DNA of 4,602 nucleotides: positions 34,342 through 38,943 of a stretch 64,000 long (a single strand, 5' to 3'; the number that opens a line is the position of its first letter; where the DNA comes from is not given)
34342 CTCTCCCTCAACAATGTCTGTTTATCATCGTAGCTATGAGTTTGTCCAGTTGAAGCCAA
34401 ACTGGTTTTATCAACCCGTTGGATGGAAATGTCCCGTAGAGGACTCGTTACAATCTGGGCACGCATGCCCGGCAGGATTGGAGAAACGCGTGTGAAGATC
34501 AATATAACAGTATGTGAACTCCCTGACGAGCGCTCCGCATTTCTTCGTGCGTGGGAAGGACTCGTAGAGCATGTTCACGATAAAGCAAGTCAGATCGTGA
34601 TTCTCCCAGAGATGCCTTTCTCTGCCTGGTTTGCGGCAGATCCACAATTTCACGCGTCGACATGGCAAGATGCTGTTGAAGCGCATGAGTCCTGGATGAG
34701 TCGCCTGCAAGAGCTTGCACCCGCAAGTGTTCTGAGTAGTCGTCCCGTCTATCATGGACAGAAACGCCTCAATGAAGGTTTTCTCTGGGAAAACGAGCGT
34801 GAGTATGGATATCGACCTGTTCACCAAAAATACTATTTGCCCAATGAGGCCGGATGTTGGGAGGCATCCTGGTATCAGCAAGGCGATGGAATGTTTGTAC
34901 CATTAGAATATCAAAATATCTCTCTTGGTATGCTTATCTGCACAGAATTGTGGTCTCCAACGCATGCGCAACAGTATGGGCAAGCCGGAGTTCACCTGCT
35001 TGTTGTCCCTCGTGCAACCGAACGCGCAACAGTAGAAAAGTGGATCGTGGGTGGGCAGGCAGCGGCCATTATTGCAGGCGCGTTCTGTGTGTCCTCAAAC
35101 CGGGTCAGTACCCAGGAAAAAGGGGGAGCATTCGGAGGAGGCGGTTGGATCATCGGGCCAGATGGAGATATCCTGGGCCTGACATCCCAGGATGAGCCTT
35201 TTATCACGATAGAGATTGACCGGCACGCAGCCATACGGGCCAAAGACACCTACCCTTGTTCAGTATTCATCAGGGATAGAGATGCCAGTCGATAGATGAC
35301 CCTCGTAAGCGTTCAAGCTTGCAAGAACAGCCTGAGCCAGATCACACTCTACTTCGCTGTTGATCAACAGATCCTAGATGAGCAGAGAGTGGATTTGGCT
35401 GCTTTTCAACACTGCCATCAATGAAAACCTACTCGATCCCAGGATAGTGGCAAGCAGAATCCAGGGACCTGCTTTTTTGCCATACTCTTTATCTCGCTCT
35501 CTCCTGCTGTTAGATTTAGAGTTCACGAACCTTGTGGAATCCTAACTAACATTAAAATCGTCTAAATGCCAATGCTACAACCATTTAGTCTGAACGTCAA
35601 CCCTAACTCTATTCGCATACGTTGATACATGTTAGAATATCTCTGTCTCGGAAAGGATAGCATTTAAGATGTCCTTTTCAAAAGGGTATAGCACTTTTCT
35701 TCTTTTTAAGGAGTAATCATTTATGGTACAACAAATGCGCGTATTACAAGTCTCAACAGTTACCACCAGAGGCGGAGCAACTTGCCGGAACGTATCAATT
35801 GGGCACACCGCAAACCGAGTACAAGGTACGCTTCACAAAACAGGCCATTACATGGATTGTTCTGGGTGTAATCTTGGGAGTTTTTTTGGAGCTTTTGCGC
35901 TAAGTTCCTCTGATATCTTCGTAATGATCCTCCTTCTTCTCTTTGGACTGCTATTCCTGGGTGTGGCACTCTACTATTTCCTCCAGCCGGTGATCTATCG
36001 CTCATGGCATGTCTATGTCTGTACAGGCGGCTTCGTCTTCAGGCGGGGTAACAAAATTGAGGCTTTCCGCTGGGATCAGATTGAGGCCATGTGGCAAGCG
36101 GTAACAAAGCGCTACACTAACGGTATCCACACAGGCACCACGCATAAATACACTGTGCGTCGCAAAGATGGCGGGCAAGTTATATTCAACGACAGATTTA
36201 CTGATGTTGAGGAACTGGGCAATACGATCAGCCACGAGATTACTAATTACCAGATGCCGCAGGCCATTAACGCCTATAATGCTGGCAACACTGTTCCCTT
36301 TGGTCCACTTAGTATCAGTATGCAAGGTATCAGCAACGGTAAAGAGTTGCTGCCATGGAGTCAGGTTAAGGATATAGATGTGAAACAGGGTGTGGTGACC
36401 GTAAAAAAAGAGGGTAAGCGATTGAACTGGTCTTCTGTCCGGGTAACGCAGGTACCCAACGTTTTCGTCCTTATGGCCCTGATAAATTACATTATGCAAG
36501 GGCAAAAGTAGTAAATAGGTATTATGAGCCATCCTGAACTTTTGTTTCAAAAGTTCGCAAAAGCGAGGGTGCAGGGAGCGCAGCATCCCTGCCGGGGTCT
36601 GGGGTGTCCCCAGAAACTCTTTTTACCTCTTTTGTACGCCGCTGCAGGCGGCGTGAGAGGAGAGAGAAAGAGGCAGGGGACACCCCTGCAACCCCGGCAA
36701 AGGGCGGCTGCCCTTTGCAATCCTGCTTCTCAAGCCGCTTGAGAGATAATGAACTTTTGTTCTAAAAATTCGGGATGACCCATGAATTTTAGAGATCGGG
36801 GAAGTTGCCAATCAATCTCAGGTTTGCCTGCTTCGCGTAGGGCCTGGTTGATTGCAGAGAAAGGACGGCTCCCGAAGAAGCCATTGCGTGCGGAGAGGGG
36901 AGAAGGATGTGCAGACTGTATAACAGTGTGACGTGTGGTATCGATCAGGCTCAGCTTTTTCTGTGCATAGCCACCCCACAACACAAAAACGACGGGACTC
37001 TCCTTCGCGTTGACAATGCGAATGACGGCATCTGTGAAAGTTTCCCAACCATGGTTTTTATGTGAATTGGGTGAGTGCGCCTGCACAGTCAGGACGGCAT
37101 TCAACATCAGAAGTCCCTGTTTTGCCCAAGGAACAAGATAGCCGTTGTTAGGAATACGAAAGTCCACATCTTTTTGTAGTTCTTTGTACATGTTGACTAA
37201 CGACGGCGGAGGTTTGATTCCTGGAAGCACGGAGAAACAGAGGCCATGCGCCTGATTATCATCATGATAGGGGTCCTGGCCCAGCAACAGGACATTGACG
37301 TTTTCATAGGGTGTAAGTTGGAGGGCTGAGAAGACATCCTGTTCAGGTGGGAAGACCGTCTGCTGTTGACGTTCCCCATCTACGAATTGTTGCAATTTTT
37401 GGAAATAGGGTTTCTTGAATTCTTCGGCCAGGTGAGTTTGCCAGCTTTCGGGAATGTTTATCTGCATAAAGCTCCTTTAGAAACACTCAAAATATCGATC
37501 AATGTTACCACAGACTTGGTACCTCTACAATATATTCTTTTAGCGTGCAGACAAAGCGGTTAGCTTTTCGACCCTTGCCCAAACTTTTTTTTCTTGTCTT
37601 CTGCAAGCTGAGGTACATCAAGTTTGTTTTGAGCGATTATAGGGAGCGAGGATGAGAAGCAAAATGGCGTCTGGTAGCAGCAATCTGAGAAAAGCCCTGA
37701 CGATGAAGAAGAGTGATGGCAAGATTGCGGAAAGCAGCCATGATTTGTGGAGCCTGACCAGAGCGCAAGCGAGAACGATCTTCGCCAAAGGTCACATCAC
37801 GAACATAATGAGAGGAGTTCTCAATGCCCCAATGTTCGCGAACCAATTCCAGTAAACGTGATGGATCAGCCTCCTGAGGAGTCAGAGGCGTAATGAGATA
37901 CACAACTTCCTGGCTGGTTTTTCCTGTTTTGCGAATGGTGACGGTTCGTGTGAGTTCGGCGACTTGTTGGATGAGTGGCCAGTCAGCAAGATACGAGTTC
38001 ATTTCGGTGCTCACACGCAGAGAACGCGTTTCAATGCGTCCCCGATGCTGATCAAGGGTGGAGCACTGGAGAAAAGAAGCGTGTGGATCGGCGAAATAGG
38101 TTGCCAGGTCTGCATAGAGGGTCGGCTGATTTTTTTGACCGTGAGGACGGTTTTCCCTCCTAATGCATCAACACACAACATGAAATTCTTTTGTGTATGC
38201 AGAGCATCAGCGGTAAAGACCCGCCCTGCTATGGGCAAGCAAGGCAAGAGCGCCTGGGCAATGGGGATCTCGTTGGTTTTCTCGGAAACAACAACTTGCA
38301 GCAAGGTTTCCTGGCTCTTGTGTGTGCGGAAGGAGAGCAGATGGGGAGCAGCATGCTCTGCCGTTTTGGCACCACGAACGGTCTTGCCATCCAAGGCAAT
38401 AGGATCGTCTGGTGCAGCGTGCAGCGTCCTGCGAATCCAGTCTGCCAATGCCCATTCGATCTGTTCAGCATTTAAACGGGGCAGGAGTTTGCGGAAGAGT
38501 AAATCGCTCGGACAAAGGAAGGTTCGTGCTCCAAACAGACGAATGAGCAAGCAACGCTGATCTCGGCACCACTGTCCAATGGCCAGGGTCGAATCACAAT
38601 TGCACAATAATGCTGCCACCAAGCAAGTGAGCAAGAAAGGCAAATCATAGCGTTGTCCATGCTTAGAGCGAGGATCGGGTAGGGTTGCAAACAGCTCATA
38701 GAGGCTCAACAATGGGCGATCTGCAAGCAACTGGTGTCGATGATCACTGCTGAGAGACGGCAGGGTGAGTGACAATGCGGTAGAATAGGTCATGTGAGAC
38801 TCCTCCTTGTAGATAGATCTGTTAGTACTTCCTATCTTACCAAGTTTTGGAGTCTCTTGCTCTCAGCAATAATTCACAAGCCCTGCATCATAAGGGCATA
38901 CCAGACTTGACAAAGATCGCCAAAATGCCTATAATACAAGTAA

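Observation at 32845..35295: Bacterial nitric-oxide synthase translationally coupled to a C-N hydrolase, preceded by the wreck of a radical-SAM maturase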

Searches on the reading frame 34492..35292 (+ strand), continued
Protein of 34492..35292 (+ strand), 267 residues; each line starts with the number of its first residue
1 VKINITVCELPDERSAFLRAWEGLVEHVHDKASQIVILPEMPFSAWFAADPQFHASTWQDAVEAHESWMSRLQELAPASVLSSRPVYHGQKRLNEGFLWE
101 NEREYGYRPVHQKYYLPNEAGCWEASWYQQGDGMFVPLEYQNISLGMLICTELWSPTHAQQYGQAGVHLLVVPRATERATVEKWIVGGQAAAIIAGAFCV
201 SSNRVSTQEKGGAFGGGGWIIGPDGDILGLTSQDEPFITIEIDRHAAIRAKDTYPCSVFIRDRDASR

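Call 20: search_solved_structures(query=window:34492-35292:+, max_evalue=0.001, show_alignments=2)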
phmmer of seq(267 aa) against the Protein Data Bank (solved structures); distinct sequences matched with E-value up to 0.001: 4.
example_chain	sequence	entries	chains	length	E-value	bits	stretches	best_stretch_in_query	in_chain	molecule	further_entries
6mg6_A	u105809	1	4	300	4.7e-10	42.5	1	29-263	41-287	Carbon-nitrogen hydrolase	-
2vhh_A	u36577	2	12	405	2.3e-07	33.7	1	81-252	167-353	CG3027-PA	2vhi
5h8i_A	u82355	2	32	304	1.6e-06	30.9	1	12-240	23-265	N-carbamoylputrescine amidohydrolase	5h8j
5h8k_A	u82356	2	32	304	4e-05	26.3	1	12-240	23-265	N-carbamoylputrescine amidohydrolase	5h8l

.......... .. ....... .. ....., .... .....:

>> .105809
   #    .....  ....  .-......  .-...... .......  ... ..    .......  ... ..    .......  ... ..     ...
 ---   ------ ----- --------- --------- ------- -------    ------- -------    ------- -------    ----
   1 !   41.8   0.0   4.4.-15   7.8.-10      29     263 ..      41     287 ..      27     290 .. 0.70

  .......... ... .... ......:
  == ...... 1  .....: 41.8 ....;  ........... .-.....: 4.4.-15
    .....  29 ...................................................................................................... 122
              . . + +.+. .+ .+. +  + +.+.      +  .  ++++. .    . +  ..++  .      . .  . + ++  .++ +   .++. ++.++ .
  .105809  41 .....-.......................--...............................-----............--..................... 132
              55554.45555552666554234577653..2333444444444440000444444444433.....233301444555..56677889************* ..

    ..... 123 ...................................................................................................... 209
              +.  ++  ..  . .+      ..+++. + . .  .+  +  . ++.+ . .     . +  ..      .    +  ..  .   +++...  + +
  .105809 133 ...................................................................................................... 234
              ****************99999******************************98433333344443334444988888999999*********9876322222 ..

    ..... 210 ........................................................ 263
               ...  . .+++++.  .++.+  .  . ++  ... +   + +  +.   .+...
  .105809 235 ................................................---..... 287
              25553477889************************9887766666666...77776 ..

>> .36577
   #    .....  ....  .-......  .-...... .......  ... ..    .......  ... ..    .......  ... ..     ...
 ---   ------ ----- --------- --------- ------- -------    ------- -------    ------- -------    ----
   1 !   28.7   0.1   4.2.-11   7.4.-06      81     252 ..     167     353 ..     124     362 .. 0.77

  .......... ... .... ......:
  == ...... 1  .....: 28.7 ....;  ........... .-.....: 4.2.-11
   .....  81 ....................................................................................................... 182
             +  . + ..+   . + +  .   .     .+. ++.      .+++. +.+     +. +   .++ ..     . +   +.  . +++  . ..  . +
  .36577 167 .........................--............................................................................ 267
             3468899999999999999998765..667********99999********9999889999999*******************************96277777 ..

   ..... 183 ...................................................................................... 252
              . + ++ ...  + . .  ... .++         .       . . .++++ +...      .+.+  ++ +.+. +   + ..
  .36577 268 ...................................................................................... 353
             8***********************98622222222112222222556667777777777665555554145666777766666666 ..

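Call 33: list_cluster_members(proteins=[P0001, P0121, P0002, P0122])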
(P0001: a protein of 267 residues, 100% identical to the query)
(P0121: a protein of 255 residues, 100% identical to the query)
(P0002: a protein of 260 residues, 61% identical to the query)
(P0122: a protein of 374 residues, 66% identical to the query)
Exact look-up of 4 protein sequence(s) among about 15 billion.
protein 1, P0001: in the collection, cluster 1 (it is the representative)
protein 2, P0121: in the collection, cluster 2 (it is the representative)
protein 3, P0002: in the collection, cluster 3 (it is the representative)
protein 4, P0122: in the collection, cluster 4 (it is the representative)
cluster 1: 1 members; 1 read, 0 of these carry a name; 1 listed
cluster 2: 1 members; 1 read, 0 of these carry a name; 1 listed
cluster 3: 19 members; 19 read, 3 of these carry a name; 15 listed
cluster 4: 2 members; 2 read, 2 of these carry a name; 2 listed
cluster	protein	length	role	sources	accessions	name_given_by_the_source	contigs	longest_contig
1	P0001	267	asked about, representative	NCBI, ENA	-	-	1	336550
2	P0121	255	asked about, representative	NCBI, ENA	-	-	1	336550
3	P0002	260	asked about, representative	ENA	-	-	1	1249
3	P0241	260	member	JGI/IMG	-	N-carbamoylputrescine amidase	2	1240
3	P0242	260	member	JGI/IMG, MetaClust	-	\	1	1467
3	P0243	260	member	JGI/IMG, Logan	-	N-carbamoylputrescine amidase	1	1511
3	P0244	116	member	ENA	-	-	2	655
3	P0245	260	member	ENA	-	-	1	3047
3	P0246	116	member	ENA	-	-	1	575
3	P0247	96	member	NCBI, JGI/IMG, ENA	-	-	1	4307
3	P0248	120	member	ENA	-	-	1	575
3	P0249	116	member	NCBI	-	-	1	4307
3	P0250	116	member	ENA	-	-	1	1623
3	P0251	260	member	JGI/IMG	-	-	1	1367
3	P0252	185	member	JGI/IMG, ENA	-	-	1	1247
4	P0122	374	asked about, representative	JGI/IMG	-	nitric-oxide synthase, bacterial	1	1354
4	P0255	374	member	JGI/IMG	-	nitric-oxide synthase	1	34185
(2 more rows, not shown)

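Call 34: find_encoding_contigs(protein=P0255, flank=10000, max_places=2)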
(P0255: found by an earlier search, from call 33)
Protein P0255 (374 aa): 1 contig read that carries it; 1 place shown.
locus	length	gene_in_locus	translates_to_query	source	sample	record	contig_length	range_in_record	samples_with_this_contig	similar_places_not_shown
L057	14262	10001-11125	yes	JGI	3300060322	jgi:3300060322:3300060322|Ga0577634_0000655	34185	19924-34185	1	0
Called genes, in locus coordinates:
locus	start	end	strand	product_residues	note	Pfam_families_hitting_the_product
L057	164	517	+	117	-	-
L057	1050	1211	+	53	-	-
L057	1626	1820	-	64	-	-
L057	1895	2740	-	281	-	-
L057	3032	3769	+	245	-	PF00376:MerR, PF13411:MerR_1 (weak), PF00376:MerR, PF13411:MerR_1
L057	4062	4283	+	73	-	PF03047:ComC (faint)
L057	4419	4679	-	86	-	PF13586:DDE_Tnp_1_2 (weak)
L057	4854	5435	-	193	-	-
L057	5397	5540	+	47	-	-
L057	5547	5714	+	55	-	-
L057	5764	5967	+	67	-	-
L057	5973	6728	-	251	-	-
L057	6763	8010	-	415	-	PF05977:MFS_3, PF07690:MFS_1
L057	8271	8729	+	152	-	PF01432:Peptidase_M3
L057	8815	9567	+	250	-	PF00795:CN_hydrolase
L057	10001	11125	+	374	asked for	PF02898:NO_synthase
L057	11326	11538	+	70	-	-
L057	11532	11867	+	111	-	PF00665:rve, PF13683:rve_3, PF13333:rve_2 (weak)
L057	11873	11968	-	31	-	-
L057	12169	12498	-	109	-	PF14534:DUF4440 (weak), PF12680:SnoaL_2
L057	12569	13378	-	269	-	PF00106:adh_short, PF01370:Epimerase (faint), PF08659:KR (faint), PF13561:adh_short_C2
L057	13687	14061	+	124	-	PF01638:HxlR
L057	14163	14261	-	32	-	?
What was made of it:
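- L057 has the hydrolase at 8815-9567 followed by NOS at 10001-11125 (call 34).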

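Call 51: predict_structure(alignment_id=A3)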
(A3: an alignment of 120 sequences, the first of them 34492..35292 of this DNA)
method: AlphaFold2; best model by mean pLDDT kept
length: 267 residues; sequences in the alignment: 120
mean_pLDDT: 94.4   pTM: 0.92
mean pLDDT of the five models: 94.4, 94.3, 94.2, 93.1, 92.3
residues with pLDDT >= 90: 233; 70-90: 27; 50-70: 7; < 50: 0
segments of 3 or more residues with pLDDT < 50: none
pLDDT, mean of each block of 10 residues (from residue 1): 97 95 98 98 94 97 97 97 98 98 86 95 93 97 97 97 97 95 98 98 87 87 98 97 97 83 69
secondary structure, 60 per line:
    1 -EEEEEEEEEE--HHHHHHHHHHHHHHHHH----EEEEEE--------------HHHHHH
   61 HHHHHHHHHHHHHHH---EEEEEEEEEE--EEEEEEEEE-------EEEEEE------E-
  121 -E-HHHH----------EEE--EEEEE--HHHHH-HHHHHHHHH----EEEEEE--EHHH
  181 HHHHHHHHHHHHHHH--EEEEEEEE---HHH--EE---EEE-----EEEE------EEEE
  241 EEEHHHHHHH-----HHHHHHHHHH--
elements in order: E2-11 H14-30 E35-40 H55-75 E79-88 E91-99 E107-112 H124-127 E138-140 E143-147 H150-154 H156-164 E169-174 H178-195 E198-205 E219-221 E227-230 E237-243 H244-250 H256-265
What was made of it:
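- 34492..35295 (+): C-N hydrolase (nitrilase superfamily), 267 aa. Its GTG start overlaps the nos stop by 4 nt (GTGA). The catalytic residues Glu40, Lys113 and Cys150 and the second Glu124 are intact. It has Cys at position 256, where all 121 other aligned family members have Arg. AlphaFold2 model with pLDDT 94.4 (call 51).
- On Nitrilase superfamily / C-N hydrolase (PF00795): The AF2 model has pLDDT 94.4 (call 51).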

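Call 55: fold_search(model_id=the predicted structure, library=pdb)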
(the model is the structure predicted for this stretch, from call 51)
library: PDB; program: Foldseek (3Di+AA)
matches with E <= 10: 941; with E <= 0.001: 211
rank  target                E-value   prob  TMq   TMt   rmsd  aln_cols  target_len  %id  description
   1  6mg6_A                4.2e-19  1.00  0.84  0.77   2.8       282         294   20  Crystal structure of carbon-nitrogen hydrolase from Helicobacter pylori G27 (released 2018-09-26)
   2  6mg6_B                6.4e-19  1.00  0.84  0.77   2.8       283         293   20  Crystal structure of carbon-nitrogen hydrolase from Helicobacter pylori G27 (released 2018-09-26)
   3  9wpo_D                7.2e-19  1.00  0.81  0.84   3.2       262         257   15  Crystal structure of the nitrilase superfamily protein CJ1056C from Campylobacter jejuni in space group P21 (released 2025-10-08)
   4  5h8j_P                1.2e-18  1.00  0.78  0.75   3.5       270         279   18  Crystal structure of Medicago truncatula N-carbamoylputrescine amidohydrolase (MtCPA) in complex with cadaverine (released 2016-04-20)
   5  9wpo_C                3.3e-18  1.00  0.81  0.83   3.1       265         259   14  Crystal structure of the nitrilase superfamily protein CJ1056C from Campylobacter jejuni in space group P21 (released 2025-10-08)
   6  5h8j_I                3.5e-18  1.00  0.78  0.72   3.9       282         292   20  Crystal structure of Medicago truncatula N-carbamoylputrescine amidohydrolase (MtCPA) in complex with cadaverine (released 2016-04-20)
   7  5h8k_A                4.0e-18  1.00  0.78  0.72   4.3       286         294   18  Crystal structure of Medicago truncatula N-carbamoylputrescine amidohydrolase (MtCPA) C158S mutant (released 2016-04-20)
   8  5h8i_A                5.4e-18  1.00  0.80  0.72   4.0       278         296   19  Crystal structure of Medicago truncatula N-carbamoylputrescine amidohydrolase (MtCPA) in complex with N-(dihydroxymeth (released 2016-04-20)
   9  5h8k_C                6.0e-18  1.00  0.80  0.72   4.0       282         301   20  Crystal structure of Medicago truncatula N-carbamoylputrescine amidohydrolase (MtCPA) C158S mutant (released 2016-04-20)
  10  5h8i_I                6.8e-18  1.00  0.80  0.73   3.7       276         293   18  Crystal structure of Medicago truncatula N-carbamoylputrescine amidohydrolase (MtCPA) in complex with N-(dihydroxymeth (released 2016-04-20)
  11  9wpn_A                7.7e-18  1.00  0.81  0.83   3.3       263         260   15  Crystal structure of the nitrilase superfamily protein CJ1056C from Campylobacter jejuni in space group P212121 (released 2025-10-08)
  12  5h8k_B                8.2e-18  1.00  0.79  0.72   4.1       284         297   20  Crystal structure of Medicago truncatula N-carbamoylputrescine amidohydrolase (MtCPA) C158S mutant (released 2016-04-20)
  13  5h8l_H                8.2e-18  1.00  0.78  0.74   3.6       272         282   18  Crystal structure of Medicago truncatula N-carbamoylputrescine amidohydrolase (MtCPA) C158S mutant in complex with put (released 2016-04-20)
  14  6mg6_D                8.7e-18  1.00  0.83  0.76   2.8       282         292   20  Crystal structure of carbon-nitrogen hydrolase from Helicobacter pylori G27 (released 2018-09-26)
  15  5h8i_G                9.2e-18  1.00  0.79  0.72   4.2       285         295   20  Crystal structure of Medicago truncatula N-carbamoylputrescine amidohydrolase (MtCPA) in complex with N-(dihydroxymeth (released 2016-04-20)
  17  5h8i_B                1.2e-17  1.00  0.79  0.71   4.2       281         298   18  Crystal structure of Medicago truncatula N-carbamoylputrescine amidohydrolase (MtCPA) in complex with N-(dihydroxymeth (released 2016-04-20)
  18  5h8i_C                1.3e-17  1.00  0.78  0.70   4.2       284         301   20  Crystal structure of Medicago truncatula N-carbamoylputrescine amidohydrolase (MtCPA) in complex with N-(dihydroxymeth (released 2016-04-20)
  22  5h8i_E                2.6e-17  1.00  0.80  0.73   3.9       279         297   20  Crystal structure of Medicago truncatula N-carbamoylputrescine amidohydrolase (MtCPA) in complex with N-(dihydroxymeth (released 2016-04-20)
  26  5h8i_P                3.3e-17  1.00  0.78  0.73   4.1       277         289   18  Crystal structure of Medicago truncatula N-carbamoylputrescine amidohydrolase (MtCPA) in complex with N-(dihydroxymeth (released 2016-04-20)
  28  5h8j_H                4.0e-17  1.00  0.74  0.73   4.8       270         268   18  Crystal structure of Medicago truncatula N-carbamoylputrescine amidohydrolase (MtCPA) in complex with cadaverine (released 2016-04-20)
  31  5h8i_H                4.7e-17  1.00  0.78  0.74   3.9       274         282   20  Crystal structure of Medicago truncatula N-carbamoylputrescine amidohydrolase (MtCPA) in complex with N-(dihydroxymeth (released 2016-04-20)
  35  5h8j_A                1.1e-16  1.00  0.79  0.72   4.2       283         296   19  Crystal structure of Medicago truncatula N-carbamoylputrescine amidohydrolase (MtCPA) in complex with cadaverine (released 2016-04-20)
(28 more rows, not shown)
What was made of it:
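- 34492..35295 (+): Best structural matches are 6mg6, 9wpo (CJ1056C) and 5h8i/5h8j (call 55).
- On Nitrilase superfamily / C-N hydrolase (PF00795): Foldseek probability is 1.00 and TM 0.84 to 6mg6 (call 55).
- Closest known: N-carbamoylputrescine amidase. Same: These are the best sequence and structure hits (calls 20, 55).
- The best solved relatives are H. pylori CNH 6mg6, Medicago N-carbamoylputrescine amidohydrolase, beta-ureidopropionase and D-carbamoylase (calls 20, 55).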

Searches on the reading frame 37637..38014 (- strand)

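Call 47: search_protein_families(library=pfam, proteins=[window:37637-38014:-], max_evalue=0.001)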
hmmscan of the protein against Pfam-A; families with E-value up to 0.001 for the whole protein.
window:37637-38014:- (125 aa): 1 family
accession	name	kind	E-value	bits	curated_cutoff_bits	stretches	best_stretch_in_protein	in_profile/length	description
PF01609.27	DDE_Tnp_1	-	1.7e-06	28.4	23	1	27-102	134-200/200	Transposase DDE domain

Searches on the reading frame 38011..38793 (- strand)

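Call 47: search_protein_families(library=pfam, proteins=[window:38011-38793:-], max_evalue=0.001)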
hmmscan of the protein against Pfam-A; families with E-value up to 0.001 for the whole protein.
window:38011-38793:- (260 aa): 1 family
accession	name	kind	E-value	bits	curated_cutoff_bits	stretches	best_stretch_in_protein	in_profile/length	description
PF13808.11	DDE_Tnp_1_assoc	-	9.4e-16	58.1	32.3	1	33-120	2-88/88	DDE_Tnp_1-associated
